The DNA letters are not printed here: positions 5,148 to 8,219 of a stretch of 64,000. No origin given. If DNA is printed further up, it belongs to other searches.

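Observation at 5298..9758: Candidate tryptophan-scavenging system: TBDR plus periplasmic YtcJ-like amidohydrolase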

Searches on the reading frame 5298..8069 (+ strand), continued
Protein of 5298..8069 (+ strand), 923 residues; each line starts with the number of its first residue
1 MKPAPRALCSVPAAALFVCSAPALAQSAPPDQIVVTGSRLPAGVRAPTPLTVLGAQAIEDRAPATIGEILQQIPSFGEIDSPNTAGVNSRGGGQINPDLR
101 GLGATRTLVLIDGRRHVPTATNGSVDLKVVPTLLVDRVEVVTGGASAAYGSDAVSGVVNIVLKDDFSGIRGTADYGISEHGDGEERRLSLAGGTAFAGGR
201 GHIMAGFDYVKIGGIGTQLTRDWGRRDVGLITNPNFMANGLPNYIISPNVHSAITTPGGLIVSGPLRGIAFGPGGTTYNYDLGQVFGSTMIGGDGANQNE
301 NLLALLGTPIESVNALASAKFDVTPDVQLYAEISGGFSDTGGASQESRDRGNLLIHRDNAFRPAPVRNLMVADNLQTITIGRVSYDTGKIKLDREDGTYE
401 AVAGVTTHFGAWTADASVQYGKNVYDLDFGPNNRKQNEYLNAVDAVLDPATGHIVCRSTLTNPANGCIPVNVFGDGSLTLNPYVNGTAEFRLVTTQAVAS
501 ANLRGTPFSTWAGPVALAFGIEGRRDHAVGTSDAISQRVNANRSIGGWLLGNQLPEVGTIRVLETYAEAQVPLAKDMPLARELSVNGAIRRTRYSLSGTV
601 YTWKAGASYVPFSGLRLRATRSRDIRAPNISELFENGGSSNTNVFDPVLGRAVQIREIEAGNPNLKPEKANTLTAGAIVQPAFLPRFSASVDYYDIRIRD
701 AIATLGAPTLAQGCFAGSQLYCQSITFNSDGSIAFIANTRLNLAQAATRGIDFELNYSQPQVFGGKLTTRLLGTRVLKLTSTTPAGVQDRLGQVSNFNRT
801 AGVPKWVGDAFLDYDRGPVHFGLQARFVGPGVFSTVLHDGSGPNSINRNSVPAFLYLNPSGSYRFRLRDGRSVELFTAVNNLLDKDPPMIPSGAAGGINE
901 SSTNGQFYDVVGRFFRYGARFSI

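Call 19: search_solved_structures(query=L010:6187-7857:+, max_evalue=0.001, show_alignments=2)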
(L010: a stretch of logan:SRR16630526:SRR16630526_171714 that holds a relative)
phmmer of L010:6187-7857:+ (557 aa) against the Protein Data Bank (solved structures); distinct sequences matched with E-value up to 0.001: 14.
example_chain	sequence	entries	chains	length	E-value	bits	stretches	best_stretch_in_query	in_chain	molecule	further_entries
3icj_A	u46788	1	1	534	1.2e-19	73.6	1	67-529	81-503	uncharacterized metal-dependent hydrolase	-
3igh_X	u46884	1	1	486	2.6e-18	69.3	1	45-530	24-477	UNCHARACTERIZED METAL-DEPENDENT HYDROLASE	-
3ggm_A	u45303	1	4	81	3e-07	32.7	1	24-93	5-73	uncharacterized protein BT9727_2919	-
3ooq_A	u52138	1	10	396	8.6e-06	27.9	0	419-527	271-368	amidohydrolase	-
2vun_A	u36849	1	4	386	1.2e-05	27.5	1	31-108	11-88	ENAMIDASE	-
4v1x_A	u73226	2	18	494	1.8e-05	26.9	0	45-91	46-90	ATRAZINE CHLOROHYDROLASE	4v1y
1onw_A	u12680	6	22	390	2.9e-05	26.2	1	26-93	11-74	Isoaspartyl dipeptidase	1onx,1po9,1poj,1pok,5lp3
1ybq_A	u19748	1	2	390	3.1e-05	26.1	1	26-93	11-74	Isoaspartyl dipeptidase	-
2aqo_A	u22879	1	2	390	3.2e-05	26.1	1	26-93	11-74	Isoaspartyl dipeptidase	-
2aqv_A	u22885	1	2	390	3.3e-05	26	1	26-93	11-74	Isoaspartyl dipeptidase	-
2vr2_A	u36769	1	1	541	0.00034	22.7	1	19-90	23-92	DIHYDROPYRIMIDINASE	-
3mkv_A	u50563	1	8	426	0.00038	22.5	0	47-102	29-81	PUTATIVE AMIDOHYDROLASE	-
3feq_A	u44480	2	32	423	0.00044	22.3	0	42-102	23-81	PUTATIVE AMIDOHYDROLASE | PROLIDASE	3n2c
3hpa_A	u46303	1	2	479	0.00086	21.3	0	20-91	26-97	AMIDOHYDROLASE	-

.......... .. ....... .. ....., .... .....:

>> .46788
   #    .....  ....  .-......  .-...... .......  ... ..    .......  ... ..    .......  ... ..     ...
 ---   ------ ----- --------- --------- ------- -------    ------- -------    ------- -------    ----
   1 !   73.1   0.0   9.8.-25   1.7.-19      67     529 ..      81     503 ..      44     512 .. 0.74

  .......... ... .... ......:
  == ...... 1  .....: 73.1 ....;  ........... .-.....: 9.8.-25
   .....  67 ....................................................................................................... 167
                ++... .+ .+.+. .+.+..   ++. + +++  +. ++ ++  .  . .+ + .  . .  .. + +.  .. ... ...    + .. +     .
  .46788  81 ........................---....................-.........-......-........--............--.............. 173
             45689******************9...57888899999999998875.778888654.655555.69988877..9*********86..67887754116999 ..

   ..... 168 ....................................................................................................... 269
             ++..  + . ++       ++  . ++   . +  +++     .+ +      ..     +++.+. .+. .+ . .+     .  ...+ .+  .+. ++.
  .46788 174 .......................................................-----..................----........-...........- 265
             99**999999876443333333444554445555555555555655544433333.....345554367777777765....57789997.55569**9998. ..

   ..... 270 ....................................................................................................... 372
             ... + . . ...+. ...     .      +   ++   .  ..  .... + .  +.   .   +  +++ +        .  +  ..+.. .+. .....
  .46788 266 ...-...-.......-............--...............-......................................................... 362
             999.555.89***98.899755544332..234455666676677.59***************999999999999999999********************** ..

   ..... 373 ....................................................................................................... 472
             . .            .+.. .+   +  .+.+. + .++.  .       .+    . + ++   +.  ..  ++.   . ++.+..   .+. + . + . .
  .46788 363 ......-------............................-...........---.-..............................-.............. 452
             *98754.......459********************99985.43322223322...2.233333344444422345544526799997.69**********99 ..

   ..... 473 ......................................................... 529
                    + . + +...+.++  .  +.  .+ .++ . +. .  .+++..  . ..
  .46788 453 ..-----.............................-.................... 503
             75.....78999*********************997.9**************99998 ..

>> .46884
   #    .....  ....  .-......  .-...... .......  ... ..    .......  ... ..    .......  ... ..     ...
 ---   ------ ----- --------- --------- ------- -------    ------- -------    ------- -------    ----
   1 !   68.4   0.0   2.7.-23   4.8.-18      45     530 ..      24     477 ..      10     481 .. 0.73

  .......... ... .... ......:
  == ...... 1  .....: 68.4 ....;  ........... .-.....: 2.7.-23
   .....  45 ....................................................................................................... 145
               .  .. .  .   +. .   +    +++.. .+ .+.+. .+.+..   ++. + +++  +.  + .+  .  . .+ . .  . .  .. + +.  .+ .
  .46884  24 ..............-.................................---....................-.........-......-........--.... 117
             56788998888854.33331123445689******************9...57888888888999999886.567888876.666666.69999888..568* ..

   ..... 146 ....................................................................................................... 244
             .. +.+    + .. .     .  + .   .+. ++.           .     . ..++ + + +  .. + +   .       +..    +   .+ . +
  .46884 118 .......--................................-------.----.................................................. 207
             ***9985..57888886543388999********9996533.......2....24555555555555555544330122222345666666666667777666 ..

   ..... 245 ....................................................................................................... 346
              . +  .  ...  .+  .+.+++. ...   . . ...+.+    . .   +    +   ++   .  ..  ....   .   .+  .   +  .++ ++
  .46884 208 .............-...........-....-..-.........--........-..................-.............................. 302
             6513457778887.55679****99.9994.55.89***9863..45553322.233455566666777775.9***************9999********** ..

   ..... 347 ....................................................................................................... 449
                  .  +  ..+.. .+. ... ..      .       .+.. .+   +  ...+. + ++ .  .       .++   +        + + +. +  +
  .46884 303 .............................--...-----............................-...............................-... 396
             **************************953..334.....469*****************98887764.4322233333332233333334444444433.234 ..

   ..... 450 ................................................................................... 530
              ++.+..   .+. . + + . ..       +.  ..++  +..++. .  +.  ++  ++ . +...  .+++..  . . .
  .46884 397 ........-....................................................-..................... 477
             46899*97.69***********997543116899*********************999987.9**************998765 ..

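Call 21: find_homologous_proteins(query=L010:6187-7857:+, max_evalue=1e-10)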
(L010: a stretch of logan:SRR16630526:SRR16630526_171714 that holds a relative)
Query L010:6187-7857:+ (557 aa): 1394 proteins with E <= 1e-10 among 8000 candidates; the best 120 are listed.
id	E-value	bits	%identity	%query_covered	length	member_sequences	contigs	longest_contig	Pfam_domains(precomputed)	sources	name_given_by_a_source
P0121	0.0e+0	1264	100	100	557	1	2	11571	PF07969.18,PF01979.27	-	-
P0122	0.0e+0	1261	100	100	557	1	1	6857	PF07969.18,PF01979.27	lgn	-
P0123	0.0e+0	1140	90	100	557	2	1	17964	PF07969.18,PF01979.27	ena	-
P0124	0.0e+0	1133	89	100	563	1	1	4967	PF07969.18,PF01979.27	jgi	jgi:hypothetical protein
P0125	0.0e+0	1131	89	100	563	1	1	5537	PF07969.18,PF01979.27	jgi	jgi:hypothetical protein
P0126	0.0e+0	1126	88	100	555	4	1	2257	PF07969.18,PF01979.27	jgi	-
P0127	0.0e+0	1125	89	99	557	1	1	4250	PF07969.18,PF01979.27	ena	-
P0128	0.0e+0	1125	89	99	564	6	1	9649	PF07969.18,PF01979.27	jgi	jgi:predicted amidohydrolase YtcJ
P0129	0.0e+0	1109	87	100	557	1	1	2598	PF07969.18,PF01979.27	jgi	jgi:hypothetical protein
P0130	0.0e+0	1109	87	99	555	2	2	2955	PF07969.18,PF01979.27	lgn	-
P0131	0.0e+0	1103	90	96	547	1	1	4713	PF07969.18,PF01979.27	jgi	-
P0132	0.0e+0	1103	88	99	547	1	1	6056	PF07969.18,PF01979.27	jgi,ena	-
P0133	0.0e+0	1101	86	100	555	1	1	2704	PF07969.18,PF01979.27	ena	-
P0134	0.0e+0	1100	87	99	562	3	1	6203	PF07969.18,PF01979.27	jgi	jgi:hypothetical protein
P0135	0.0e+0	1096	87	99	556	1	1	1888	PF07969.18,PF01979.27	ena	-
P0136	0.0e+0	1096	87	99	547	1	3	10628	PF07969.18,PF01979.27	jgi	-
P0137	0.0e+0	1095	87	99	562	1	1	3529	PF07969.18,PF01979.27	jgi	jgi:predicted amidohydrolase YtcJ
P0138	0.0e+0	1095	89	95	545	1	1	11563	PF07969.18,PF01979.27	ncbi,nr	ncbi:MAG TPA: amidohydrolase [Sphingomicrobium sp.]|nr:amidohydrolase [Sphingomicrobium sp.]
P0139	0.0e+0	1094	86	99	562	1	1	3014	PF07969.18,PF01979.27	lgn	-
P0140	0.0e+0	1094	88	95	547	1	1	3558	PF07969.18,PF01979.27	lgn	-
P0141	0.0e+0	1093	87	99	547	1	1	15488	PF07969.18,PF01979.27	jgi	-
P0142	0.0e+0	1093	87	99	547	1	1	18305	PF07969.18,PF01979.27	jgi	jgi:predicted amidohydrolase YtcJ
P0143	0.0e+0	1093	87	99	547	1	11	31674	PF07969.18,PF01979.27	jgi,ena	-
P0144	0.0e+0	1092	87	98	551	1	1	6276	PF07969.18,PF01979.27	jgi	-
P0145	0.0e+0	1092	87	99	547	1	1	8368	PF07969.18,PF01979.27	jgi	jgi:predicted amidohydrolase YtcJ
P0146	0.0e+0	1090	88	95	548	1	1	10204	PF07969.18,PF01979.27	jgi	jgi:predicted amidohydrolase YtcJ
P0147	0.0e+0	1090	87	99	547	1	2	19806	PF07969.18,PF01979.27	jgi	jgi:predicted amidohydrolase YtcJ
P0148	0.0e+0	1090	86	98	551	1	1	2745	PF07969.18,PF01979.27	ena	-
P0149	0.0e+0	1090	87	99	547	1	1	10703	PF07969.18,PF01979.27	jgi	-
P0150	0.0e+0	1089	86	99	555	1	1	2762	PF07969.18,PF01979.27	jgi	-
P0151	0.0e+0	1089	88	96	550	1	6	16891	PF07969.18,PF01979.27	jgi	jgi:predicted amidohydrolase YtcJ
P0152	0.0e+0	1088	86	98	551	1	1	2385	PF07969.18,PF01979.27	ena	-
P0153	0.0e+0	1088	86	98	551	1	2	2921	PF07969.18,PF01979.27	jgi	-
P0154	0.0e+0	1087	87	99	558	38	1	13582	PF07969.18,PF01979.27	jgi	-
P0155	0.0e+0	1087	86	98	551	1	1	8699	PF07969.18,PF01979.27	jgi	-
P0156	0.0e+0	1087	88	95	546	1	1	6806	PF07969.18,PF01979.27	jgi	jgi:predicted amidohydrolase YtcJ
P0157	0.0e+0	1087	86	98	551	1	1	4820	PF07969.18,PF01979.27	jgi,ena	-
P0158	0.0e+0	1086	88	96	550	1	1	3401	PF07969.18,PF01979.27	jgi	jgi:predicted amidohydrolase YtcJ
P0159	0.0e+0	1086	87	98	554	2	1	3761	PF07969.18,PF01979.27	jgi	jgi:predicted amidohydrolase YtcJ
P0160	0.0e+0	1086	86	99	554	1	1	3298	PF07969.18,PF01979.27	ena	-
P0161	0.0e+0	1085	86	98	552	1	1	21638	PF07969.18,PF01979.27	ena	-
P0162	0.0e+0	1085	86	98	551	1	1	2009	PF07969.18,PF01979.27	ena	-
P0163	0.0e+0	1085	86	98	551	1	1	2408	PF07969.18,PF01979.27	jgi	-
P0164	0.0e+0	1085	86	99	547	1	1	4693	PF07969.18,PF01979.27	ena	-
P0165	0.0e+0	1085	86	99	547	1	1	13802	PF07969.18,PF01979.27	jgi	jgi:predicted amidohydrolase YtcJ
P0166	0.0e+0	1085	86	98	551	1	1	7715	PF07969.18,PF01979.27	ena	-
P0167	0.0e+0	1085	87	97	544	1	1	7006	PF07969.18,PF01979.27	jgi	jgi:predicted amidohydrolase YtcJ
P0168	0.0e+0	1084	87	95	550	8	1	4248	PF07969.18,PF01979.27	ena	-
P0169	0.0e+0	1084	86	98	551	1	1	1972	PF07969.18,PF01979.27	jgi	-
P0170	0.0e+0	1084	86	99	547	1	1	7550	PF07969.18,PF01979.27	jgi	jgi:predicted amidohydrolase YtcJ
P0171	0.0e+0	1084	86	99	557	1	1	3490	PF07969.18,PF01979.27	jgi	jgi:predicted amidohydrolase YtcJ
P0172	0.0e+0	1084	86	98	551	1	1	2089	PF07969.18,PF01979.27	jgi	-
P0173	0.0e+0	1084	86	98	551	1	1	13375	PF07969.18,PF01979.27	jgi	-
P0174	0.0e+0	1084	86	100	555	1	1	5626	PF07969.18,PF01979.27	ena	-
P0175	0.0e+0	1084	86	99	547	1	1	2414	PF07969.18,PF01979.27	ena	-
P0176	0.0e+0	1083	86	98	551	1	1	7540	PF07969.18,PF01979.27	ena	-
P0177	0.0e+0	1083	86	98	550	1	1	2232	PF07969.18,PF01979.27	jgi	jgi:predicted amidohydrolase YtcJ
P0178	0.0e+0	1083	85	100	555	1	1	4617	PF07969.18,PF01979.27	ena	-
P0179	0.0e+0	1083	86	99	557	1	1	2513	PF07969.18,PF01979.27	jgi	jgi:predicted amidohydrolase YtcJ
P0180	0.0e+0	1083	86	98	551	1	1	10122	PF07969.18,PF01979.27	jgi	-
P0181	0.0e+0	1083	86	99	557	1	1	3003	PF07969.18,PF01979.27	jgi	jgi:predicted amidohydrolase YtcJ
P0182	0.0e+0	1083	86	99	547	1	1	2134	PF07969.18,PF01979.27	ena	-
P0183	0.0e+0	1083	86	98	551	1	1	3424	PF07969.18,PF01979.27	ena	-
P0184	0.0e+0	1083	86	99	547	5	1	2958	PF07969.18,PF01979.27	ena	-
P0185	0.0e+0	1083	88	96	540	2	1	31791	PF07969.18,PF01979.27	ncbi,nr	ncbi:MAG TPA: amidohydrolase [Sphingomicrobium sp.]|nr:amidohydrolase [Sphingomicrobium sp.]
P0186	0.0e+0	1082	86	100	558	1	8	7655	PF07969.18,PF01979.27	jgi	jgi:predicted amidohydrolase YtcJ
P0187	0.0e+0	1082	87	95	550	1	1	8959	PF07969.18,PF01979.27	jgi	jgi:predicted amidohydrolase YtcJ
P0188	0.0e+0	1082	85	100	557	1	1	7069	PF07969.18,PF01979.27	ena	-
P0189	0.0e+0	1082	86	100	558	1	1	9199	PF07969.18,PF01979.27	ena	-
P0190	0.0e+0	1082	86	100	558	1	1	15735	PF07969.18,PF01979.27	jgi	-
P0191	0.0e+0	1082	87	95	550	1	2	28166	PF07969.18,PF01979.27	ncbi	-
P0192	0.0e+0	1082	86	98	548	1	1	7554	PF07969.18,PF01979.27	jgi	jgi:predicted amidohydrolase YtcJ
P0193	0.0e+0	1082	88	95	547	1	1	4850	PF07969.18,PF01979.27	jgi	-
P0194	0.0e+0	1082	86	99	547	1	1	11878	PF07969.18,PF01979.27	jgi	jgi:predicted amidohydrolase YtcJ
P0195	0.0e+0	1082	87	98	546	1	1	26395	PF07969.18,PF01979.27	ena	-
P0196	0.0e+0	1082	86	98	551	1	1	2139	PF07969.18,PF01979.27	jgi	-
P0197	0.0e+0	1082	86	99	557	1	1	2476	PF07969.18,PF01979.27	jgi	jgi:predicted amidohydrolase YtcJ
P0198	0.0e+0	1082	85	99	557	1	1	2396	PF07969.18,PF01979.27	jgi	jgi:predicted amidohydrolase YtcJ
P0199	0.0e+0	1081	85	99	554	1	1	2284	PF07969.18,PF01979.27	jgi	jgi:predicted amidohydrolase YtcJ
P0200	0.0e+0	1081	88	95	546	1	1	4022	PF07969.18,PF01979.27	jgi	jgi:predicted amidohydrolase YtcJ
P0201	0.0e+0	1081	86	100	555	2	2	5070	PF07969.18,PF01979.27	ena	-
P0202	0.0e+0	1081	85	99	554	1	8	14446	PF07969.18,PF01979.27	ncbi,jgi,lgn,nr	ncbi:MAG TPA: amidohydrolase [Sphingomicrobium sp.]|nr:amidohydrolase [Sphingomicrobium sp.]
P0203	0.0e+0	1081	86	100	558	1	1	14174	PF07969.18,PF01979.27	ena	-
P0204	0.0e+0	1081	86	100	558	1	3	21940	PF07969.18,PF01979.27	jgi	-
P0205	0.0e+0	1080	86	100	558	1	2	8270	PF07969.18,PF01979.27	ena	-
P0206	0.0e+0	1080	86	100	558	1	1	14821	PF07969.18,PF01979.27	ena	-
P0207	0.0e+0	1080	87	95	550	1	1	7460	PF07969.18,PF01979.27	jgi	jgi:predicted amidohydrolase YtcJ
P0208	0.0e+0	1080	86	98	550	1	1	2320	PF07969.18,PF01979.27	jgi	-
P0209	0.0e+0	1079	86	98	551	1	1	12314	PF07969.18,PF01979.27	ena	-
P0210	0.0e+0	1079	85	100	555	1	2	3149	PF07969.18,PF01979.27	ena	-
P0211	0.0e+0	1079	86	98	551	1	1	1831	PF07969.18,PF01979.27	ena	-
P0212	0.0e+0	1079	86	100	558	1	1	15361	PF07969.18,PF01979.27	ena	-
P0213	0.0e+0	1079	86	98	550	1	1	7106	PF07969.18,PF01979.27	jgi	jgi:predicted amidohydrolase YtcJ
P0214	0.0e+0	1079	86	100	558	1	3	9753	PF07969.18,PF01979.27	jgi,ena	-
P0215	0.0e+0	1079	87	95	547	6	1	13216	PF07969.18,PF01979.27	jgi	-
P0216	0.0e+0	1078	85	99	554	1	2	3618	PF07969.18,PF01979.27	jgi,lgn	jgi:hypothetical protein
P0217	0.0e+0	1078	85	100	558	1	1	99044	PF07969.18,PF01979.27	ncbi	ncbi:MAG: amidohydrolase [Sphingomicrobium sp.]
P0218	0.0e+0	1078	85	98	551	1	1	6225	PF07969.18,PF01979.27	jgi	-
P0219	0.0e+0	1078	86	98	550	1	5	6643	PF07969.18,PF01979.27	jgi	jgi:hypothetical protein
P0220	0.0e+0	1078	86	99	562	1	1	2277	PF07969.18,PF01979.27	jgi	jgi:predicted amidohydrolase YtcJ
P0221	0.0e+0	1077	86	100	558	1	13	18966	PF07969.18,PF01979.27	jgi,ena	jgi:hypothetical protein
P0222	0.0e+0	1077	86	98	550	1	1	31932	PF07969.18,PF01979.27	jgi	jgi:hypothetical protein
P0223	0.0e+0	1077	86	100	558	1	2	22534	PF07969.18,PF01979.27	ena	-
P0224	0.0e+0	1077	86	98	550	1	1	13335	PF07969.18,PF01979.27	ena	-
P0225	0.0e+0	1077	85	99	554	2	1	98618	PF07969.18,PF01979.27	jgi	jgi:hypothetical protein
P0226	0.0e+0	1077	86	100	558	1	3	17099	PF07969.18,PF01979.27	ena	-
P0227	0.0e+0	1077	86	98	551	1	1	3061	PF07969.18,PF01979.27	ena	-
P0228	0.0e+0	1077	86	100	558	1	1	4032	PF07969.18,PF01979.27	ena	-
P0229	0.0e+0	1077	86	100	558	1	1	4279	PF07969.18,PF01979.27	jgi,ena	-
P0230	0.0e+0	1077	86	100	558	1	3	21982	PF07969.18,PF01979.27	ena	-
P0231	0.0e+0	1077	86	98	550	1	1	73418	PF07969.18,PF01979.27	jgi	jgi:hypothetical protein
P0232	0.0e+0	1077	86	100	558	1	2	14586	PF07969.18,PF01979.27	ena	-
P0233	0.0e+0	1077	86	100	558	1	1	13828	PF07969.18,PF01979.27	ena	-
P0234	0.0e+0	1077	85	99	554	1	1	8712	PF07969.18,PF01979.27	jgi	-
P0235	0.0e+0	1076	85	99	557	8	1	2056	PF07969.18,PF01979.27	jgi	jgi:predicted amidohydrolase YtcJ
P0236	0.0e+0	1076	85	99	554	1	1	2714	PF07969.18,PF01979.27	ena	-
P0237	0.0e+0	1076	86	99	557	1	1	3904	PF07969.18,PF01979.27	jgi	jgi:predicted amidohydrolase YtcJ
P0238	0.0e+0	1076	85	99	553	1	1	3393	PF07969.18,PF01979.27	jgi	jgi:hypothetical protein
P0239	0.0e+0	1076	86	98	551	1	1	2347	PF07969.18,PF01979.27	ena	-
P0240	0.0e+0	1076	86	98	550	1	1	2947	PF07969.18,PF01979.27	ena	-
